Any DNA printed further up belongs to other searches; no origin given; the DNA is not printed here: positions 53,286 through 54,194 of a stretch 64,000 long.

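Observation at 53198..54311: tRNA-Arg(CCG)-associated 1-kb islet: degenerate att-like repeat, low-GC BRCT-domain gene, no integrase; orphan parA next door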

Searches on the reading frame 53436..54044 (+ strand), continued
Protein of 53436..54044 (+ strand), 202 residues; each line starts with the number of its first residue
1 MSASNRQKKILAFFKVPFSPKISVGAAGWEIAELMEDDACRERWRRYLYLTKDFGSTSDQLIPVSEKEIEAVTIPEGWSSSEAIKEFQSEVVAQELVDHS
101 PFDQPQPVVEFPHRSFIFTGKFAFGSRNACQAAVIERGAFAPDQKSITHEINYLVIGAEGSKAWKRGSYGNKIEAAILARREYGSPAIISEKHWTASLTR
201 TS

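Call 79: search_protein_families(library=pfam, proteins=[L169:7659-8291:+, L165:7665-8294:+, L162:3500-4126:+, L189:7998-8666:+, L172:7665-8297:+, L065:5086-6276:+], max_evalue=0.1)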
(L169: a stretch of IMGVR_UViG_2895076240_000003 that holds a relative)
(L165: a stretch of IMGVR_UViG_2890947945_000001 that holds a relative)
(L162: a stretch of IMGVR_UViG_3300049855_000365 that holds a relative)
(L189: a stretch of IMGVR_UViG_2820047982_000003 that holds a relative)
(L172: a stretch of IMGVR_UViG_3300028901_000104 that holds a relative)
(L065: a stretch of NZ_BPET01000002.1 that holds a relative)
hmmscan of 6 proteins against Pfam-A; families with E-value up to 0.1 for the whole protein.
L169:7659-8291:+ (210 aa): 1 family
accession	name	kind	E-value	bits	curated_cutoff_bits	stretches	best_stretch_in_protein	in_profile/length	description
PF00533.33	BRCT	-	0.0088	16.7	21.3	1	121-189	2-62/78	BRCA1 C Terminus (BRCT) domain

L165:7665-8294:+ (209 aa): 0 families

L162:3500-4126:+ (208 aa): 1 family
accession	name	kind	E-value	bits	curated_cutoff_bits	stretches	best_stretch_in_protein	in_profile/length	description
PF00533.33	BRCT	-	0.094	13.4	21.3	0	114-183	3-64/78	BRCA1 C Terminus (BRCT) domain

L189:7998-8666:+ (222 aa): 1 family
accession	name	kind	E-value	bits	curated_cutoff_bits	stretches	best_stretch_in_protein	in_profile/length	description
PF00533.33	BRCT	-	3.7e-05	24.3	21.3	1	132-180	6-51/78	BRCA1 C Terminus (BRCT) domain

L172:7665-8297:+ (210 aa): 2 families
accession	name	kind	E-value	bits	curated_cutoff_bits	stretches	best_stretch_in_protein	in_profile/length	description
PF00533.33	BRCT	-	8.2e-05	23.2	21.3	1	119-187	4-64/78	BRCA1 C Terminus (BRCT) domain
PF12738.14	PTCB-BRCT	-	0.021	15.2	22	0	142-166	18-42/63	twin BRCT domain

L065:5086-6276:+ (396 aa): 4 families
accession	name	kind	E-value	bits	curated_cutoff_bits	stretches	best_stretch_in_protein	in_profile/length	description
PF00533.33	BRCT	-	1.2e-10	41.9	21.3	2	4-68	9-74/78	BRCA1 C Terminus (BRCT) domain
PF12738.14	PTCB-BRCT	-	8.5e-05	22.9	22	1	5-62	2-58/63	twin BRCT domain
PF22775.2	GA_3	-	0.00024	22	27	0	258-285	27-54/100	GA-like domain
PF20612.3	SHOCT_2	-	0.039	14.6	24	0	174-190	19-35/53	SHOCT domain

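Call 83: search_protein_families(library=pfam, proteins=[L189:3102-4016:-, L189:4078-4950:-, L189:4929-5807:-, L189:5804-6229:-, L189:6223-6636:+, L189:6700-7392:+, L189:7409-8014:+, L189:8668-9204:+, L189:10125-10616:+, L189:11193-11753:+], max_evalue=0.001)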
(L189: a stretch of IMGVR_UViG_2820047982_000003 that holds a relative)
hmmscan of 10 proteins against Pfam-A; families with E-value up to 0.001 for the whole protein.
L189:3102-4016:- (304 aa): 1 family
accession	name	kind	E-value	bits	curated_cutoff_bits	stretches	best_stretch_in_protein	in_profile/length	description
PF13730.12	HTH_36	-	2.7e-16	59.6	25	1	14-68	2-55/55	Helix-turn-helix domain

L189:4078-4950:- (290 aa): 1 family
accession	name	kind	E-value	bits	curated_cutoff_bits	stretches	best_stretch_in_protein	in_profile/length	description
PF04055.27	Radical_SAM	-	5.5e-06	27.1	29.5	0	90-115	2-20/166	Radical SAM superfamily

L189:4929-5807:- (292 aa): 1 family
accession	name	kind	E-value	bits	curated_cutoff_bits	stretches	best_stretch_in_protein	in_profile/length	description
PF00145.23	DNA_methylase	-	3.4e-30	106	22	1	4-191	4-195/324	C-5 cytosine-specific DNA methylase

L189:5804-6229:- (141 aa): 0 families

L189:6223-6636:+ (137 aa): 0 families

L189:6700-7392:+ (230 aa): 1 family
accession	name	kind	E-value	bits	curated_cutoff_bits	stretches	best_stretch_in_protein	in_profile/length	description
PF00717.28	Peptidase_S24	-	6.6e-19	68.2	23.3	1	105-223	7-116/116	Peptidase S24-like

L189:7409-8014:+ (201 aa): 1 family
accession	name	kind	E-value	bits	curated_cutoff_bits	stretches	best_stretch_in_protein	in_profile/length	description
PF00565.23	SNase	-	1.2e-14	55.1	21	1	81-182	1-106/107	Staphylococcal nuclease homologue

L189:8668-9204:+ (178 aa): 0 families

L189:10125-10616:+ (163 aa): 0 families

L189:11193-11753:+ (186 aa): 0 families

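Call 84: search_protein_families(library=phrogs, proteins=[L169:5350-6354:+, L169:6915-7604:+, L169:8400-8678:+, L169:8758-9369:+, L169:10831-11742:+, L169:11520-12749:+, L169:3536-4336:-, L169:2883-3539:-, L169:4791-5435:-, L169:6314-6970:-], max_evalue=0.001)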
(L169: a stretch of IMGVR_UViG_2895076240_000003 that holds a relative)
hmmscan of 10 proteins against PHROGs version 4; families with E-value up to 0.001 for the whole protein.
L169:5350-6354:+ (334 aa): 0 families

L169:6915-7604:+ (229 aa): 18 families
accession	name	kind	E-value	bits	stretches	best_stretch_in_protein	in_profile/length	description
phrog_4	-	transcription regulation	1.4e-50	173.4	1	18-226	133-336/400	transcriptional repressor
phrog_6201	-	transcription regulation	9.2e-21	75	1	128-225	19-114/121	CI-like repressor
phrog_8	-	transcription regulation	1.1e-13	52.4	1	18-84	73-139/346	transcriptional regulator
phrog_2439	-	transcription regulation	8.7e-11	42.3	1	24-87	10-73/367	transcriptional regulator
phrog_2967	-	transcription regulation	1.5e-10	42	1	19-85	8-74/225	transcriptional regulator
phrog_2328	-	transcription regulation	6e-10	40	1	19-87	13-81/128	transcriptional repressor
phrog_4836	-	transcription regulation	1.5e-09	38.7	1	19-88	73-142/194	CII-like regulator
phrog_2104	-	unknown function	2.9e-09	38.1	1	24-65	42-83/103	-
phrog_3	-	transcription regulation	5.7e-09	37.2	1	17-87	84-152/430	transcriptional repressor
phrog_3037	-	transcription regulation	6.2e-09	36.9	1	18-90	14-84/189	transcriptional repressor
phrog_5823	-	transcription regulation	1.6e-08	35.2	1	19-91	4-77/404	transcriptional regulator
phrog_7241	-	transcription regulation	2.1e-07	32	1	25-81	65-121/122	transcriptional regulator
phrog_811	-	DNA, RNA and nucleotide metabolism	6.7e-06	26.7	1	133-222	44-128/140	UmuD-like protein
phrog_3949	-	transcription regulation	1.9e-05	25.8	1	25-94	20-87/161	transcriptional repressor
phrog_8558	-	unknown function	0.00014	23.1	1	131-221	14-103/114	-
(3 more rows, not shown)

L169:8400-8678:+ (92 aa): 0 families

L169:8758-9369:+ (203 aa): 2 families
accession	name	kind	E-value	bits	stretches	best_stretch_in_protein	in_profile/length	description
phrog_37414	-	unknown function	6e-35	121.8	1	4-201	5-203/204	-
phrog_12902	-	unknown function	0.00045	21.5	0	98-129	25-55/61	-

L169:10831-11742:+ (303 aa): 3 families
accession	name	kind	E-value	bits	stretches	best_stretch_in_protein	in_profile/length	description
phrog_724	-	DNA, RNA and nucleotide metabolism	5.5e-74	250.1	1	1-299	4-304/312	exonuclease recombination-associated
phrog_21369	-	unknown function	7.1e-27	95.2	1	159-295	15-152/154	-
phrog_13439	-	unknown function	4.1e-26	92.8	1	1-176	3-180/181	-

L169:11520-12749:+ (409 aa): 3 families
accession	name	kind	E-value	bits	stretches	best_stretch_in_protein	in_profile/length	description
phrog_1033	-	DNA, RNA and nucleotide metabolism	4.3e-60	205.3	1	102-358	8-243/334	ParB-like partition protein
phrog_4715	-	DNA, RNA and nucleotide metabolism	5e-07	29.5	1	158-321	168-343/630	ParB-like partition protein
phrog_6218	-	DNA, RNA and nucleotide metabolism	8e-06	26.2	1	160-292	26-151/506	ParB-like partition protein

L169:3536-4336:- (266 aa): 12 families
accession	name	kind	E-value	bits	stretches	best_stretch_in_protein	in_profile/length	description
phrog_11896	-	DNA, RNA and nucleotide metabolism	3.7e-72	243.9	1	1-216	3-224/225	primosomal protein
phrog_1032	-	DNA, RNA and nucleotide metabolism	1.2e-30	108.5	1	1-228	1-253/281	replication initiation protein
phrog_6643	-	DNA, RNA and nucleotide metabolism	1.6e-26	94.5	1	1-146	1-139/313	replication initiation protein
phrog_391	-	DNA, RNA and nucleotide metabolism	6.5e-19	69.7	1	1-188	1-213/298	replication initiation O-like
phrog_3992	-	DNA, RNA and nucleotide metabolism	7.7e-17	62.8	1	118-228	160-273/345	primosomal protein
phrog_270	-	DNA, RNA and nucleotide metabolism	1.9e-13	51.6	1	6-137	36-172/383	replication initiation protein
phrog_8540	-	DNA, RNA and nucleotide metabolism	2.3e-13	51.8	1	1-141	1-141/196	replication initiation O-like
phrog_1408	-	DNA, RNA and nucleotide metabolism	2.9e-13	51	1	117-240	142-267/302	replication initiation protein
phrog_678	-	DNA, RNA and nucleotide metabolism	3.4e-13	50.9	1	2-143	60-196/346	replication initiation O-like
phrog_4617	-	DNA, RNA and nucleotide metabolism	6.6e-07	30.2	1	1-93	1-94/223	replication initiation protein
phrog_345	-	DNA, RNA and nucleotide metabolism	1.2e-06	29.4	1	5-160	35-194/297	replication initiation O-like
phrog_11233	-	DNA, RNA and nucleotide metabolism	0.00039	20.9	0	186-232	190-229/297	replication initiation protein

L169:2883-3539:- (218 aa): 2 families
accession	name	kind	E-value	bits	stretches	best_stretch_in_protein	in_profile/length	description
phrog_10105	-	unknown function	4.5e-70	236.4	1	1-205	1-204/210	-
phrog_9804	-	unknown function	0.0002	22.1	1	1-139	1-148/214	-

L169:4791-5435:- (214 aa): 1 family
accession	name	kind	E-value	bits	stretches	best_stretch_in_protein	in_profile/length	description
phrog_163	-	transcription regulation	1.9e-17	64.9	1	21-124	8-100/168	CII-like transcriptional activator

L169:6314-6970:- (218 aa): 0 families

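Call 91: search_protein_families(library=pfam, proteins=[L164:6859-7644:+, L166:4787-5479:+, L171:1015-1743:+, L172:7143-7613:+, L173:2136-2888:+, L174:6751-7479:+, L181:6817-7620:+, L185:6769-7503:+, L187:1761-2450:+, L190:7083-7637:+], max_evalue=0.001)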
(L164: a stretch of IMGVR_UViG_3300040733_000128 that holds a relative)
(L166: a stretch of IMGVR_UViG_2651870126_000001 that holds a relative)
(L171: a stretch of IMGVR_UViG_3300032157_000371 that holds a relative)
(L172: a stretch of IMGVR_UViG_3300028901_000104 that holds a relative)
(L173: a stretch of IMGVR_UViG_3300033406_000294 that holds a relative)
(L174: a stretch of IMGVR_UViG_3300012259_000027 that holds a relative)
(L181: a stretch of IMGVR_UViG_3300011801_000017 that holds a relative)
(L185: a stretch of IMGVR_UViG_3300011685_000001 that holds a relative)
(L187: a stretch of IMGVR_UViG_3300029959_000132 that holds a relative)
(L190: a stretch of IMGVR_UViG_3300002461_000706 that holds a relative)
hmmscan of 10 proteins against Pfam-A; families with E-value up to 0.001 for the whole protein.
L164:6859-7644:+ (261 aa): 0 families

L166:4787-5479:+ (230 aa): 0 families

L171:1015-1743:+ (242 aa): 0 families

L172:7143-7613:+ (156 aa): 0 families

L173:2136-2888:+ (250 aa): 4 families
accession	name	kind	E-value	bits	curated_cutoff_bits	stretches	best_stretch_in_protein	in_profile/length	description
PF00717.28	Peptidase_S24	-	7.8e-21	74.4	23.3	1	119-242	1-116/116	Peptidase S24-like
PF07022.19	Phage_CI_repr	-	2.3e-05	25.1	22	1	49-97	15-64/65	Bacteriophage CI repressor helix-turn-helix domain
PF00376.29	MerR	-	0.00026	21.2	28.2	1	50-71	3-24/38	MerR family regulatory protein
PF01381.28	HTH_3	-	0.00047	20.6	23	1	50-69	13-32/55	Helix-turn-helix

L174:6751-7479:+ (242 aa): 1 family
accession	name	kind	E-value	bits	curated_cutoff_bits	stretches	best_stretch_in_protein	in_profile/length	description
PF00717.28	Peptidase_S24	-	6.6e-12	45.6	23.3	1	124-233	19-115/116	Peptidase S24-like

L181:6817-7620:+ (267 aa): 1 family
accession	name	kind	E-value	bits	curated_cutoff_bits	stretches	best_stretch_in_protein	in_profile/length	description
PF00717.28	Peptidase_S24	-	1.1e-11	44.9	23.3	1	157-245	21-102/116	Peptidase S24-like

L185:6769-7503:+ (244 aa): 3 families
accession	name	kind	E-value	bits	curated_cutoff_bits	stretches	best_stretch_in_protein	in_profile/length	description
PF00717.28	Peptidase_S24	-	7.2e-21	74.5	23.3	1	137-237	19-116/116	Peptidase S24-like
PF13443.12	HTH_26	-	0.00011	22.9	22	0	18-83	1-57/63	Cro/C1-type HTH DNA-binding domain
PF01381.28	HTH_3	-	0.00088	19.7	23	0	21-50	3-32/55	Helix-turn-helix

L187:1761-2450:+ (229 aa): 4 families
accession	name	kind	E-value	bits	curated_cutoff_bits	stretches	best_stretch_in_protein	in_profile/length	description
PF00717.28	Peptidase_S24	-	5.3e-14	52.4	23.3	1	107-224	7-115/116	Peptidase S24-like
PF01381.28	HTH_3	-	7.1e-10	39.2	23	1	11-65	1-55/55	Helix-turn-helix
PF12844.13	HTH_19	-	1.2e-08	35.2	30.2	1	9-65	2-58/64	Helix-turn-helix domain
PF13560.12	HTH_31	-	0.00026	21.7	27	1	8-49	3-45/64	Helix-turn-helix domain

L190:7083-7637:+ (184 aa): 2 families
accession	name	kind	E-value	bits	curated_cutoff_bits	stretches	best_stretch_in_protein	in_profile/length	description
PF01381.28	HTH_3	-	3.5e-06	27.4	23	1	34-87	1-53/55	Helix-turn-helix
PF13443.12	HTH_26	-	1.5e-05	25.6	22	1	34-89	2-57/63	Cro/C1-type HTH DNA-binding domain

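Call 92: search_dna_similar(query=window:53436-54041:+, collection=phages, mode=protein, max_rows=25)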
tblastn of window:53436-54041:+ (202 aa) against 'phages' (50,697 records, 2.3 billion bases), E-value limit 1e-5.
Records with a match: 17; places in all: 17; records where one place covers at least 80% of the query: 0.
Best place of each record, by identity: <60% 17.
By first word of the organism name: Pseudomonas 8; Vibrio 6; Bacteriophage 2; Sulfurimonas 1.
By host as written in the record: Pseudomonas aeruginosa 2; Vibrio cholerae O139 2; - 2; Vibrio cholerae O1 El Tor Inaba 2; Sulfurimonas indica 1; Pseudomonas aeruginosa F002 1; Pseudomonas aeruginosa WH-SGI-V-07651 1; Pseudomonas aeruginosa ST773 (NDM-1-producing) 1; and 5 more.
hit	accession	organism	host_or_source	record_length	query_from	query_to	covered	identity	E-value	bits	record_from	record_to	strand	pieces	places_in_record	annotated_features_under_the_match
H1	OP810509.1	Sulfurimonas phage SNW-1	Sulfurimonas indica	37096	82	198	58%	33.6%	4e-8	58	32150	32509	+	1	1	DNA polymerase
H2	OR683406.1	Pseudomonas phage Marin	Pseudomonas aeruginosa F002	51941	101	198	49%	37.8%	4e-15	79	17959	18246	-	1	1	BRCT domain-containing protein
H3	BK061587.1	Pseudomonas phage vB_PaeS-D14L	Pseudomonas aeruginosa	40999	101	198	49%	37.8%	5e-15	78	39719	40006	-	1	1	NAD-dependent DNA ligase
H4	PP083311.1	Pseudomonas phage VB_PaD_phPA-G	Pseudomonas aeruginosa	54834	101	198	49%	37.8%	5e-15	78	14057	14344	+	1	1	hypothetical protein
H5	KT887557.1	Pseudomonas phage phi1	Pseudomonas aeruginosa WH-SGI-V-07651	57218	101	198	49%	37.8%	5e-15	78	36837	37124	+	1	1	NAD-dependent DNA ligase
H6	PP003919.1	Pseudomonas phage vB_Pae_U7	Pseudomonas aeruginosa ST773 ...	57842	101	198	49%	37.8%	5e-15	78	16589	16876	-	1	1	hypothetical protein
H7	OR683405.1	Pseudomonas phage Lodos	Pseudomonas aeruginosa 135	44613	101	198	49%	37.8%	5e-15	78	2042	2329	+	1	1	BRCT domain-containing protein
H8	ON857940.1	Pseudomonas phage vB_PeaS_FBPa47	Pseudomonas sp.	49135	101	198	49%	37.8%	5e-15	78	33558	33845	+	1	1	NAD-dependent DNA ligase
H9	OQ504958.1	Pseudomonas phage PG1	Stutzerimonas stutzeri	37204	101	198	49%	36.4%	2e-13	74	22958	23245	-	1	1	NAD-dependent DNA ligase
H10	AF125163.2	Bacteriophage K139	Vibrio cholerae O139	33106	118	196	39%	35.4%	3e-6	53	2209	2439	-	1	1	orf2: Orf2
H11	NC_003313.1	Bacteriophage K139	Vibrio cholerae O139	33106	118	196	39%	35.4%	3e-6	53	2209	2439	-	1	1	BRCT domain-containing protein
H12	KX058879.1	Vibrio phage VcP032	Vibrio cholerae CH32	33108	118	196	39%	35.4%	3e-6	53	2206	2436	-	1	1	hypothetical protein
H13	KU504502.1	Vibrio phage 919TP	Vibrio cholerae O1 El Tor strain 919T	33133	118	196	39%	35.4%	3e-6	53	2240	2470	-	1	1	record has no annotation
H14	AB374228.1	Vibrio phage Kappa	-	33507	118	196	39%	35.4%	3e-6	53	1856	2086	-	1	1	kp3: putative NAD-dependent DNA ligase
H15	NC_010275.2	Vibrio phage Kappa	-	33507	118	196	39%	35.4%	3e-6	53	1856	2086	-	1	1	kp3: BRCT domain-containing protein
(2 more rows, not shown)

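Call 95: get_annotated_region(hit=H11, flank=3500)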
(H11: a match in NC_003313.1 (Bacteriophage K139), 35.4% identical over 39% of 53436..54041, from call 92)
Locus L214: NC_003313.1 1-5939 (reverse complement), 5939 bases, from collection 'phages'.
description: Vibrio phage K139, complete genome.
organism: Bacteriophage K139 (NCBI taxid 2905721)
taxonomy: Viruses; Duplodnaviria; Heunggongvirae; Uroviricota; Caudoviricetes; Peduoviridae; Longwoodvirus; Longwoodvirus K139
host: Vibrio cholerae O139; source: -; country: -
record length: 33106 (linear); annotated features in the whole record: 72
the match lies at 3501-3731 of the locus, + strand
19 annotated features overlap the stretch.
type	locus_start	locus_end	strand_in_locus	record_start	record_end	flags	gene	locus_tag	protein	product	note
CDS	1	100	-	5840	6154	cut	-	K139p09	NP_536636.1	hypothetical protein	orf5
CDS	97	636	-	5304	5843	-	-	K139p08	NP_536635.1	hypothetical protein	orf4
CDS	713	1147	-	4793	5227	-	-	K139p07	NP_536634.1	hypothetical protein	orf3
CDS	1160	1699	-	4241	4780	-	cII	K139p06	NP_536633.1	CII-like transcriptional activator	putative regulator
CDS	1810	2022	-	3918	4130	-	cox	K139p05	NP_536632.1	Cox-like excisionase and repressor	putative regulator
regulatory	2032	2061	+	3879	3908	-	-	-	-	promoter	PL; transcription of lysogenic operon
regulatory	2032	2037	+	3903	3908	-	-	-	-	minus_35_signal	PL; PL promoter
regulatory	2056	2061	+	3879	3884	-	-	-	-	minus_10_signal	PL; PL promoter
misc_feature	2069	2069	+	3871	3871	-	-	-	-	-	lysogenic transcription start site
regulatory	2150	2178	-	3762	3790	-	-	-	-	promoter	PR; putative; transcription of early lytic operon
regulatory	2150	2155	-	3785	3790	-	-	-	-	minus_10_signal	PR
CDS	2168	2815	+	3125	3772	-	cI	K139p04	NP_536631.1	transcriptional repressor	putative repressor; maintenance of lysogeny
regulatory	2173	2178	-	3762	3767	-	-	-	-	minus_35_signal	PR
CDS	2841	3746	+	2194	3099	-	-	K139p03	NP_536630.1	BRCT domain-containing protein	orf2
CDS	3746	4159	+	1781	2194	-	glo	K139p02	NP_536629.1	Glo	periplasmic protein; involved in phage exclusion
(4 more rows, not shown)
